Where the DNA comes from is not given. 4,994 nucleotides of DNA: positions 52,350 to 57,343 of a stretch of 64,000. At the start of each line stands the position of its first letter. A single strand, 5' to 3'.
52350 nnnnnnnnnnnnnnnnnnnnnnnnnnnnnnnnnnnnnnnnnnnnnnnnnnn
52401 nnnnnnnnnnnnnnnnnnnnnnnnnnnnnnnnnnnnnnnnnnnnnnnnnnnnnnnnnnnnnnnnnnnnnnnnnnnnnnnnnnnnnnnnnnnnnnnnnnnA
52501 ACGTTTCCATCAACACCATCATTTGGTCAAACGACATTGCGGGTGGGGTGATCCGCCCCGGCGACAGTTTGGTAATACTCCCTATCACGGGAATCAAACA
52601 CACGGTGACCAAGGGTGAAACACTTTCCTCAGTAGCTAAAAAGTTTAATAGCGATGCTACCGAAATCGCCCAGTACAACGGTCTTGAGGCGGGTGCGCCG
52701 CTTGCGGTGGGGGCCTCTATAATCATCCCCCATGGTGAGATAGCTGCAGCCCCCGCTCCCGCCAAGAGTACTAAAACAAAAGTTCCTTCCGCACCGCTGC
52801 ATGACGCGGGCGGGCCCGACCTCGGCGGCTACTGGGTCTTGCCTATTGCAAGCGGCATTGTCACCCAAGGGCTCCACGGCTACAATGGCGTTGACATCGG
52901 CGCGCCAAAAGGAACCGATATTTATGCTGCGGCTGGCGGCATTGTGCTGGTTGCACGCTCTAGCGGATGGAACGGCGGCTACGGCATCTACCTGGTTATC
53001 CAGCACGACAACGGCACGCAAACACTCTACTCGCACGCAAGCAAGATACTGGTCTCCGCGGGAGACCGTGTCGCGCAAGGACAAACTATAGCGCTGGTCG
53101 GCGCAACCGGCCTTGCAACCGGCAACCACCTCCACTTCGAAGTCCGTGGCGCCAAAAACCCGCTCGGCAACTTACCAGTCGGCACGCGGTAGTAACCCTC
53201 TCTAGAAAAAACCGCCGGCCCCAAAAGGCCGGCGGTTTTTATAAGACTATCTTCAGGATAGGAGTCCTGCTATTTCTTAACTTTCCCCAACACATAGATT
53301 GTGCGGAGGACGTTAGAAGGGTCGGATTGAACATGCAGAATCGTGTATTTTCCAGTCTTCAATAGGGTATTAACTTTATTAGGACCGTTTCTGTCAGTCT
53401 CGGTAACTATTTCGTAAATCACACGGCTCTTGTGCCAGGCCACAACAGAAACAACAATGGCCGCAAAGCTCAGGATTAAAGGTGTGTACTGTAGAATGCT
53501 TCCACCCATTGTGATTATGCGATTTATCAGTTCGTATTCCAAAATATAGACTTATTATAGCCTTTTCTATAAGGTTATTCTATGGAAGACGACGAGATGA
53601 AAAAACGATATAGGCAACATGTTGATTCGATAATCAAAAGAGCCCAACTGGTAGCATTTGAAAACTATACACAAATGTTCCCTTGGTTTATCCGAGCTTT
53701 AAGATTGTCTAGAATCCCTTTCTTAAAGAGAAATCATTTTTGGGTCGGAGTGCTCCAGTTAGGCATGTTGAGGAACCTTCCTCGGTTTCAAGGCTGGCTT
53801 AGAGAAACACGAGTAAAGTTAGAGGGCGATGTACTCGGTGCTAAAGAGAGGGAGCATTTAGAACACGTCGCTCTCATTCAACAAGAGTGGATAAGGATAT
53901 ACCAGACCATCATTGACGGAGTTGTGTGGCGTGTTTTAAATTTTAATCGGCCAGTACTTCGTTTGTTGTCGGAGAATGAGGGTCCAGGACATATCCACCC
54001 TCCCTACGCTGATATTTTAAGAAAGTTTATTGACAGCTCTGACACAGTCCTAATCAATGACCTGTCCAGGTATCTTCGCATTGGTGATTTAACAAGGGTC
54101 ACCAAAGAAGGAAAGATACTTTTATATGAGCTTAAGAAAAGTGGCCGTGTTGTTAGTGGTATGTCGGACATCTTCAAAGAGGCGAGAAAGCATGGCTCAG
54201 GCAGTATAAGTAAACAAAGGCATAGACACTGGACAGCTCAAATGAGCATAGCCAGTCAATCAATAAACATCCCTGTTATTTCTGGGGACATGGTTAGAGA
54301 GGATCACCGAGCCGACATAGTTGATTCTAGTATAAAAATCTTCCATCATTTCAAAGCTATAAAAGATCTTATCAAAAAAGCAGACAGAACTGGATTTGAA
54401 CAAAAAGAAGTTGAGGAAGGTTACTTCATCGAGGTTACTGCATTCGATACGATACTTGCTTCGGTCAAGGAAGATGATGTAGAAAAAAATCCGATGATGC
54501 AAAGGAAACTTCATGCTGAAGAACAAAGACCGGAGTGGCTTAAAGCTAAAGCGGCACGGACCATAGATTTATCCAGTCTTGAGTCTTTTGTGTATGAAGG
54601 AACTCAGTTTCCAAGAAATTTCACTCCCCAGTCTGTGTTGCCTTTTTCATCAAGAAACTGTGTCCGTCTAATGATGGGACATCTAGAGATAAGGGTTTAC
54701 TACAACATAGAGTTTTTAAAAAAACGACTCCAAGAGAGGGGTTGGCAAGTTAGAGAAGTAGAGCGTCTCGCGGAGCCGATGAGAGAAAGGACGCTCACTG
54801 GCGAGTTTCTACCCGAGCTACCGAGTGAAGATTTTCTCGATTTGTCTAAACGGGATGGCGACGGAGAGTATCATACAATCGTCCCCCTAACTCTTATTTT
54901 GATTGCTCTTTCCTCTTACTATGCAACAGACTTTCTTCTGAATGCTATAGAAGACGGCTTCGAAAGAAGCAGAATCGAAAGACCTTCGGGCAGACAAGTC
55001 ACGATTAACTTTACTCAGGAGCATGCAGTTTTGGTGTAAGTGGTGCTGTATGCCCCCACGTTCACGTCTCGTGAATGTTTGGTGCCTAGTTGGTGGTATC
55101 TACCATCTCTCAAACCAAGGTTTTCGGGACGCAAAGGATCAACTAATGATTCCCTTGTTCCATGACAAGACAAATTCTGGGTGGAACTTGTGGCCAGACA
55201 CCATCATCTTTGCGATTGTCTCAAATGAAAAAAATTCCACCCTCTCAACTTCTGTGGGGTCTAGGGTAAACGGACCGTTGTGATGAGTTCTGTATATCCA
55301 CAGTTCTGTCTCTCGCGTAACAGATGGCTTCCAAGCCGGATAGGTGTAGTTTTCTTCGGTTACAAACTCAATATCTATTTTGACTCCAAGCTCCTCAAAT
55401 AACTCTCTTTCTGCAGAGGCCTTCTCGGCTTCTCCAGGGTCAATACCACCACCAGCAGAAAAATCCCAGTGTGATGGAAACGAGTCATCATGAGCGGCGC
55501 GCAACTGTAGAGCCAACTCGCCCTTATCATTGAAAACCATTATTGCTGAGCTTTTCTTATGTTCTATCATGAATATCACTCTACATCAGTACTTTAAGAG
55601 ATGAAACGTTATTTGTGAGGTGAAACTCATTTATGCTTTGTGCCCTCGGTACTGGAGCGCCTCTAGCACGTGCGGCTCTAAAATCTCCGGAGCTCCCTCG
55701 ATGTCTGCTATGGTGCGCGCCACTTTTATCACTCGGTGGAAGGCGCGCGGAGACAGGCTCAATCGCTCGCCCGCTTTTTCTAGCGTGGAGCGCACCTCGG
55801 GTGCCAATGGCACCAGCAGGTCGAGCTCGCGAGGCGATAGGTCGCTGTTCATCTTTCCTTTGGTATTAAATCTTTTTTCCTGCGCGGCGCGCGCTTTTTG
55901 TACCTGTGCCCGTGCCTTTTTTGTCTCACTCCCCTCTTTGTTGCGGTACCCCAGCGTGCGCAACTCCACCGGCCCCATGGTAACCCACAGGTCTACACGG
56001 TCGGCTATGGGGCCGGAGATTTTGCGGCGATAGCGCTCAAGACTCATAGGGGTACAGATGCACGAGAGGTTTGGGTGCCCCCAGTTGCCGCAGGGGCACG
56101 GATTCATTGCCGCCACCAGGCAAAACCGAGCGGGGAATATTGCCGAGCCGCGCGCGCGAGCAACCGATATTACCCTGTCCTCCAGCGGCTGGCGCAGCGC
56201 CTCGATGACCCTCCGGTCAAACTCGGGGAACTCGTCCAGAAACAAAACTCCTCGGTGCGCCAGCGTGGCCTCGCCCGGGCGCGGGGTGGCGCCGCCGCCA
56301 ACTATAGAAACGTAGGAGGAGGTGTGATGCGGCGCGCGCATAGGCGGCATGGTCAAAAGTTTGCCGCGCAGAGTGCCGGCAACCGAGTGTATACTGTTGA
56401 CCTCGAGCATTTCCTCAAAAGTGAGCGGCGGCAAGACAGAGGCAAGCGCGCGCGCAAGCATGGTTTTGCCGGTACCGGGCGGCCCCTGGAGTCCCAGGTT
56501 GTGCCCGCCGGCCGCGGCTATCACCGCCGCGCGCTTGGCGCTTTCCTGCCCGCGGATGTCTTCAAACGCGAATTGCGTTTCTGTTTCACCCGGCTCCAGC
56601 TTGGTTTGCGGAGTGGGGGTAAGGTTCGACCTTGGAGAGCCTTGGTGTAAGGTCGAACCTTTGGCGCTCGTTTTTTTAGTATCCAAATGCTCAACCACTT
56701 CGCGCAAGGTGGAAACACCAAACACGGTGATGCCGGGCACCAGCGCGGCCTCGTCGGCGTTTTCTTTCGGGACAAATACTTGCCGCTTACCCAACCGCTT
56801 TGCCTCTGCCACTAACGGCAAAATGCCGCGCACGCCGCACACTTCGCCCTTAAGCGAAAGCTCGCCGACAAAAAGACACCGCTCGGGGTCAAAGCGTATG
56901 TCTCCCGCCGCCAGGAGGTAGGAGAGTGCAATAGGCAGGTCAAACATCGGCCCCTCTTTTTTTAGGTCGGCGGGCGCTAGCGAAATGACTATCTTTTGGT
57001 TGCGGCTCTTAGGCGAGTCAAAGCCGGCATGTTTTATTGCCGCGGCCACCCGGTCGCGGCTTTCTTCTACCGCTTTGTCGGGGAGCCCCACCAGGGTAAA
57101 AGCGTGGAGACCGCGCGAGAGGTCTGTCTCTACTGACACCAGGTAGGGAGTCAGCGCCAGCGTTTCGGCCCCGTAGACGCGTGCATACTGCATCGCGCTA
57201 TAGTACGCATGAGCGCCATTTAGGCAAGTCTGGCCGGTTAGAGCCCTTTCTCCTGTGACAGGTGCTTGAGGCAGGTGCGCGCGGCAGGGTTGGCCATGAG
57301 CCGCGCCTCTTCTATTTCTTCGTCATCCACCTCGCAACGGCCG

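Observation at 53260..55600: Low-GC islet encoding a 485-aa protein of unknown family with a PD-(D/E)xK-like motif, next to a NUDIX hydrolase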

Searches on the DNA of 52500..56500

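Call 97: search_rna_families(source=window, start=52500, end=56500, threshold=evalue, max_evalue=1)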
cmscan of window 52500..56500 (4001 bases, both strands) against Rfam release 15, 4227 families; matches with E-value up to 1: 3.
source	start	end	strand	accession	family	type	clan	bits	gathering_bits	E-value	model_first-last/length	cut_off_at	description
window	53201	53354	-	RF02053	STnc430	Gene; sRNA;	-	29.7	47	0.073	1-162/162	no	Enterobacterial sRNA STnc430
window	53204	53249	-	RF02399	NsiR1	Gene; sRNA;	-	21.4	39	0.55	1-60/60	no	Nitrogen stress-induced RNA 1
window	53205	53321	-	RF02631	Hrs13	Gene; sRNA;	-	21.1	52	0.057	1-82/82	no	Hfq-regulated sRNA 13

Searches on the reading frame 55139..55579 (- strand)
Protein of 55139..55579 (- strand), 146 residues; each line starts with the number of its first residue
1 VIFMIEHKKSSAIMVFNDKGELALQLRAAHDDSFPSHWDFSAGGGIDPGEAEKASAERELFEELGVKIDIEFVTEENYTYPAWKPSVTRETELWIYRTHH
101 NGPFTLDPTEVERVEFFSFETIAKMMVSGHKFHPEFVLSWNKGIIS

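Call 3: search_protein_families(library=pfam, proteins=[window:55139-55579:-], max_evalue=1)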
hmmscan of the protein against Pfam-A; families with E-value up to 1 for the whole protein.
window:55139-55579:- (146 aa): 2 families
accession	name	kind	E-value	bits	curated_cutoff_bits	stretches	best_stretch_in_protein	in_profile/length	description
PF00293.34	NUDIX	-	5.4e-17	62.5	21.1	1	10-128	5-125/134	NUDIX domain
PF22327.2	Nudt16-like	-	0.2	12.1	27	1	42-82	38-79/161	U8 snoRNA-decapping enzyme-like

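Call 4: search_protein_families(library=padloc, proteins=[window:55139-55579:-], max_evalue=1)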
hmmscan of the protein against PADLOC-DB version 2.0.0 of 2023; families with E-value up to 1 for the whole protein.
window:55139-55579:- (146 aa): 1 family
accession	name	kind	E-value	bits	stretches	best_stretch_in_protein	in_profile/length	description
PDLC04899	PDC-S07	-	1.6e-09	35.5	1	15-82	13-79/135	-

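Call 7: search_protein_families(library=ncbifam, proteins=[window:55139-55579:-], max_evalue=1)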
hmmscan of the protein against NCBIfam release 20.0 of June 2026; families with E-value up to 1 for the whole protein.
window:55139-55579:- (146 aa): 20 families
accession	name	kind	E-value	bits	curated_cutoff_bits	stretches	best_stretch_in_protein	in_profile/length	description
NF002995.0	PRK03759.1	equivalog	5e-14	52.4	127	1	13-129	40-157/185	isopentenyl-diphosphate Delta-isomerase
NF011922.0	PRK15393.1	equivalog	2.7e-11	43.4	152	1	9-124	39-149/182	NUDIX hydrolase YfcD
TIGR00586.1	mutt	equivalog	8.9e-09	35.4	97.9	1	11-116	8-108/129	8-oxo-dGTP diphosphatase MutT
NF001938.0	PRK00714.1-5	equivalog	2.2e-08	33.6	116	1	6-76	11-83/172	RNA pyrophosphohydrolase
TIGR02150.1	IPP_isom_1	equivalog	2.2e-07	30.9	105.8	1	13-134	32-153/159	isopentenyl-diphosphate delta-isomerase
NF006530.0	PRK08999.1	equivalog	9e-07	28.2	245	1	14-81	12-78/315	Nudix family hydrolase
NF001936.0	PRK00714.1-3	equivalog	1.4e-05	25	118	1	9-76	8-73/155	RNA pyrophosphohydrolase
NF007834.0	PRK10546.1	equivalog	2.4e-05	24.2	156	1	16-70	11-63/135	pyrimidine (deoxy)nucleoside triphosphate diphosphatase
NF006961.0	PRK09438.1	equivalog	2.9e-05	23.6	103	1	10-128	10-135/151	dihydroneopterin triphosphate diphosphatase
NF012016.0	PRK15472.1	equivalog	3.5e-05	23.5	95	1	17-74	12-68/141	nucleoside triphosphatase NudI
NF041653.1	Nud_hyd_Meth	equivalog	0.00019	21.3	300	1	9-69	28-87/170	Nudix hydrolase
NF008044.0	PRK10776.1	equivalog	0.00031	20.6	148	1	14-81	10-76/130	8-oxo-dGTP diphosphatase MutT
NF041652.1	Nud_hyd_Dein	equivalog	0.0004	20.6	200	1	8-126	13-131/152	Nudix hydrolase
NF001934.0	PRK00714.1-1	equivalog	0.00046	19.7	241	1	11-69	11-64/176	RNA pyrophosphohydrolase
NF001937.0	PRK00714.1-4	equivalog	0.0013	18.3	139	1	8-72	8-67/161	RNA pyrophosphohydrolase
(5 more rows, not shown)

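Call 8: search_protein_families(library=phrogs, proteins=[window:55139-55579:-], max_evalue=1)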
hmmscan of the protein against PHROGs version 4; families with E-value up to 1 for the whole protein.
window:55139-55579:- (146 aa): 5 families
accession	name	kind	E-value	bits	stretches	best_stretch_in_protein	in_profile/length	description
phrog_1198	-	other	4.6e-10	40.6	1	4-129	34-157/253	MutT/NUDIX hydrolase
phrog_10313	-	other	1e-05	26.4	1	8-98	11-96/159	nudix hydrolase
phrog_1185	-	other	4.1e-05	24.1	1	12-69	162-211/301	nudix hydrolase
phrog_19657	-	other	6.6e-05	23.9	1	42-130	64-158/176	nudix hydrolase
phrog_6216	-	unknown function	0.13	11.9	1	37-125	25-101/545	-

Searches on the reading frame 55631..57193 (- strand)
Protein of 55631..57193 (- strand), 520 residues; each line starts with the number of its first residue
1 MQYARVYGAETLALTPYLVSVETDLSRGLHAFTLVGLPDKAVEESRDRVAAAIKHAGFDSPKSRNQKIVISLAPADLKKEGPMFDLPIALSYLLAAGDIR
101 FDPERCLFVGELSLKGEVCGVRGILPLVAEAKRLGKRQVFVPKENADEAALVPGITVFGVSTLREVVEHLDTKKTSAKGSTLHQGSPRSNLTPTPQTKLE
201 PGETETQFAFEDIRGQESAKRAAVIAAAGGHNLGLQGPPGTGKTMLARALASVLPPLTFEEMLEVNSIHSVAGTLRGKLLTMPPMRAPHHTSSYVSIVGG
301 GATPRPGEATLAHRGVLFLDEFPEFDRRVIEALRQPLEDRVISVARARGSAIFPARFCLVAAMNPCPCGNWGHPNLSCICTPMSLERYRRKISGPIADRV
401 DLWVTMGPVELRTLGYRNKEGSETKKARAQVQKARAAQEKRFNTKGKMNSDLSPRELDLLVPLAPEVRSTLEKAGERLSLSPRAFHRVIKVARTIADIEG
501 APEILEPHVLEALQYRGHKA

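Call 3: search_protein_families(library=pfam, proteins=[window:55631-57193:-], max_evalue=1)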
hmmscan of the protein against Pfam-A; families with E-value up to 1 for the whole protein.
window:55631-57193:- (520 aa): 27 families (the best 25 are shown)
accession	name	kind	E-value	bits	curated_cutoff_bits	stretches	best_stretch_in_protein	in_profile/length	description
PF01078.27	Mg_chelatase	-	8.1e-86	287.1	20.3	1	210-410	2-203/207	Magnesium chelatase, subunit ChlI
PF13541.12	ChlI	-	3.2e-39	134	27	1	21-145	1-121/121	Subunit ChlI of Mg-chelatase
PF13335.12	Mg_chelatase_C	-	3e-26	92.3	26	1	423-516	3-94/94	Magnesium chelatase, subunit ChlI C-terminal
PF07728.20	AAA_5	-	3.3e-11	43.8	22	1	235-375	4-134/139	AAA domain (dynein-related subfamily)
PF00493.29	MCM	-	1e-07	31.7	23.3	1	305-366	113-174/224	MCM P-loop domain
PF05362.19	Lon_C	-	6.2e-06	26.4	21.1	1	20-165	44-197/205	Lon protease (S16) C-terminal proteolytic domain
PF00004.35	AAA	-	2.9e-05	24.9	21.2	1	235-265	3-29/131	ATPase family associated with various cellular activities (AAA)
PF05496.18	RuvB_N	-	0.00034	20.8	27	0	310-351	81-122/159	Holliday junction DNA helicase RuvB P-loop domain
PF00158.32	Sigma54_activat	-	0.0005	20.2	20.2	1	227-343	19-123/168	Sigma-54 interaction domain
PF13191.12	AAA_16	-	0.0021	19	32.6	1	228-254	22-48/167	AAA ATPase domain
PF20030.5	bpMoxR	-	0.0034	16.9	27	1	224-263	25-64/205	MoxR domain in the MoxR-vWA-beta-propeller ternary systems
PF20720.3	nSTAND3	-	0.024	14.8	27.2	1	231-268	18-54/155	Novel STAND NTPase 3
PF00005.33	ABC_tran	-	0.025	15.6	25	1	230-256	11-37/137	ABC transporter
PF13401.12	AAA_22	-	0.025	15.4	27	1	235-255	10-30/130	AAA domain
PF13521.12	AAA_28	-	0.027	15.1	27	1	236-261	5-30/164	AAA domain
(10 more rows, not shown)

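Call 62: find_related_loci(query=window:55631-57193:-, collection=metagenome_contigs, flank=7000)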
Query window:55631-57193:- (520 aa) in metagenome_contigs; peptide patterns used: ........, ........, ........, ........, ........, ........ (x = any residue, [..] = any of these).
600 stretches matched a pattern (row limit reached: there are more); 589 encode a relative of the query (tblastn E <= 1e-3); the best 80 are kept; 80 distinct loci.
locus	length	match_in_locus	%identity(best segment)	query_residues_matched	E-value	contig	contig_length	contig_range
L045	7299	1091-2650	87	1-519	0e+0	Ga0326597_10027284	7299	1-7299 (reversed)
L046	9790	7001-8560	80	1-520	0e+0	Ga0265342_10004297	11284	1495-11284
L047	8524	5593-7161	76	1-519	0e+0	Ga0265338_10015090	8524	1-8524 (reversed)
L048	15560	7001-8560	76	1-520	0e+0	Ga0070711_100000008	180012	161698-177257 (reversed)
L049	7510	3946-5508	75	1-520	0e+0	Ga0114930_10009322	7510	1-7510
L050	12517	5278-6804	75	3-519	0e+0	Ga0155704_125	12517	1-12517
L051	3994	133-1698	73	1-520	0e+0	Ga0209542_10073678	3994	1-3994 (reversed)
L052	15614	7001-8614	72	1-520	0e+0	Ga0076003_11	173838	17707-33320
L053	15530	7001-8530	57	1-516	0e+0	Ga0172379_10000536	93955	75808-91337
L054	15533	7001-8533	56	1-516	0e+0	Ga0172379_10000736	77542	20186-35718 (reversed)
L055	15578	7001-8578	57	1-516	0e+0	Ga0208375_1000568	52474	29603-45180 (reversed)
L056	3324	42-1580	56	1-516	0e+0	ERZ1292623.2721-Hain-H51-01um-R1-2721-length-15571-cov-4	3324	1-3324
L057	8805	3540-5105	57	1-516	0e+0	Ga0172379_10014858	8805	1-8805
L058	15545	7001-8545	57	1-516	0e+0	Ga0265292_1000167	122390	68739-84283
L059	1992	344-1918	55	1-516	0e+0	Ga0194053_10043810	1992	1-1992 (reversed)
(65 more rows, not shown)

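Call 84: search_protein_families(library=pfam, proteins=[L045:2709-3239:+, L049:5548-6168:+], max_evalue=0.0001)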
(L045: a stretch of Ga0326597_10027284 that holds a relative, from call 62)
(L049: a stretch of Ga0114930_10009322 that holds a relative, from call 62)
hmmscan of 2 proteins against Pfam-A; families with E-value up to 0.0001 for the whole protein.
L045:2709-3239:+ (176 aa): 0 families

L049:5548-6168:+ (206 aa): 1 family
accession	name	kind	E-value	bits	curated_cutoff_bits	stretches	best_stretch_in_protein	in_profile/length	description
PF00730.31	HhH-GPD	-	1.4e-18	67.6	26.2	1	45-186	3-106/108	HhH-GPD superfamily base excision DNA repair protein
